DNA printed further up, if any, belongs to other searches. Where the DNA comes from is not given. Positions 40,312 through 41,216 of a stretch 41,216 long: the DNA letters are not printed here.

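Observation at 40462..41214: P4 is a clean three-segment mosaic (P3 5' end, P2 middle, P3 3' end): evidence for gene conversion among the paralogs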

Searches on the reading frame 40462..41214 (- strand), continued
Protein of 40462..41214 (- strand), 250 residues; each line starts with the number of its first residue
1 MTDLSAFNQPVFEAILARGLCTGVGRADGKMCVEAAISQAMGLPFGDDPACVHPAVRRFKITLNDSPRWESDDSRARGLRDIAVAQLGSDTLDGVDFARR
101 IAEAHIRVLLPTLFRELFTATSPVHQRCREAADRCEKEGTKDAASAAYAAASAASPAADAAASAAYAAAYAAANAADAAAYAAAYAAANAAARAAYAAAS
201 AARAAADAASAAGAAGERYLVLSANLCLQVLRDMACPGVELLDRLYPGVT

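Call 53: find_related_loci(query=A2, collection=viral_contigs, flank=10000)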
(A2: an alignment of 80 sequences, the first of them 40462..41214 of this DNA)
Query A2 (250 aa) in viral_contigs; peptide patterns used: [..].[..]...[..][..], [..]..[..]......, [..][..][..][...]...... (x = any residue, [..] = any of these).
322 stretches matched a pattern; 251 encode a relative of the query (tblastn E <= 1e-3); the best 80 are kept; 80 distinct loci.
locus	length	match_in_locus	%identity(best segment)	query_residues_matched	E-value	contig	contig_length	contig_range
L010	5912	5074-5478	62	12-147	8e-50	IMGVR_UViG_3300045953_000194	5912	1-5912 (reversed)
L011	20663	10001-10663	46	3-242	1e-45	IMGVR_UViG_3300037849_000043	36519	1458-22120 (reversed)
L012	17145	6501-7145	52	12-243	5e-44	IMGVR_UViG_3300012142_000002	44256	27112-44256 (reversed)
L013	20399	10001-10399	54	3-139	4e-44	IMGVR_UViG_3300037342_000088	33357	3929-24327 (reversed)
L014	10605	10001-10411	52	1-141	1e-43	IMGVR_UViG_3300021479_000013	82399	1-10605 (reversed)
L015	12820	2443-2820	56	10-139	8e-43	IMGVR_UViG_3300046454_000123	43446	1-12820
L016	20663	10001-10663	50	3-243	9e-42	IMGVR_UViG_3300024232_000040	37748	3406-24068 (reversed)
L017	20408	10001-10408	51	1-140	9e-42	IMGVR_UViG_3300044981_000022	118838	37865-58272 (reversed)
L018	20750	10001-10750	46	3-244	2e-41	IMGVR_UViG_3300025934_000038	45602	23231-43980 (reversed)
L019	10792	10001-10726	46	12-243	1e-40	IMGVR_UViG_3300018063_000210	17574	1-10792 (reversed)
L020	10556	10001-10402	55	3-140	1e-40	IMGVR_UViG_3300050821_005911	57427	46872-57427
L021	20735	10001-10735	42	3-242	5e-40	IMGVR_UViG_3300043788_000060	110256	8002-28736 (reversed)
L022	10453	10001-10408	50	3-142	7e-40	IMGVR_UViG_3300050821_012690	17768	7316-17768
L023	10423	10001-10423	53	10-154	2e-39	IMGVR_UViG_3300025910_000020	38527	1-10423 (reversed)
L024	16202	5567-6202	48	10-242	9e-39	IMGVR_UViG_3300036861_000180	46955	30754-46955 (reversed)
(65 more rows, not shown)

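Call 60: list_cluster_members(proteins=[window:40462-41214:-, window:28654-29505:-, window:31284-32018:-, window:867-1667:-, window:10038-12143:+, window:34180-35781:+, window:30428-31144:-])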
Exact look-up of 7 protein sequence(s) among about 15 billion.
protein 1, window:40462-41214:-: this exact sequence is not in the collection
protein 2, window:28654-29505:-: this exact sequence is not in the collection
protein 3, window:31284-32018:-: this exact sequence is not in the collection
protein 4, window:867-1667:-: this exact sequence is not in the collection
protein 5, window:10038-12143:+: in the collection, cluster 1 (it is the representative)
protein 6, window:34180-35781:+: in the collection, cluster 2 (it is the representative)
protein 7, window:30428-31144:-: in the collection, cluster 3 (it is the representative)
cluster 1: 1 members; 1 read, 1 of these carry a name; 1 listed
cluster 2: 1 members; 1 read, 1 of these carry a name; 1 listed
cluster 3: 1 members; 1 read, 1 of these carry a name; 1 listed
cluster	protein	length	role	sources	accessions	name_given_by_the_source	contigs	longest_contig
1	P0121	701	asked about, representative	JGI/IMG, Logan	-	hypothetical protein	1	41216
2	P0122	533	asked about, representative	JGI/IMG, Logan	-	superfamily II DNA or RNA helicase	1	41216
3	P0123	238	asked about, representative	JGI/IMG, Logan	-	putative phage-type endonuclease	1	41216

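Call 61: find_encoding_contigs(protein=P0123, flank=3000, max_places=10)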
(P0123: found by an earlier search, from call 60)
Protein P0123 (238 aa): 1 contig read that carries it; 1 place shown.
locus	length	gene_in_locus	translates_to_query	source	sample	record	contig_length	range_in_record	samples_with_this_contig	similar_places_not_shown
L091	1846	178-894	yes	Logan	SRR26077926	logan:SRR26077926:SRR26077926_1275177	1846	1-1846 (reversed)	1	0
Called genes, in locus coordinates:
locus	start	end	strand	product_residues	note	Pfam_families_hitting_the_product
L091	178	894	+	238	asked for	PF09588:YqaJ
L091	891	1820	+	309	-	-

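Call 82: search_protein_families(library=pfam, alignment_id=A2, max_evalue=0.01)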
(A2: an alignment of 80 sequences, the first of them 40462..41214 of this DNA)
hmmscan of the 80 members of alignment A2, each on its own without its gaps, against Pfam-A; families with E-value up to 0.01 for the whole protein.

A. member 1, window:40462-41214:- (250 aa): 0 families

B. families by the number of members that match (of 80 scanned): 0 families

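Call 83: search_protein_families(library=padloc, proteins=[window:40462-41214:-], max_evalue=0.01)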
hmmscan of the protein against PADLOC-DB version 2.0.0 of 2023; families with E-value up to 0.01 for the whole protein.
window:40462-41214:- (250 aa): 0 families
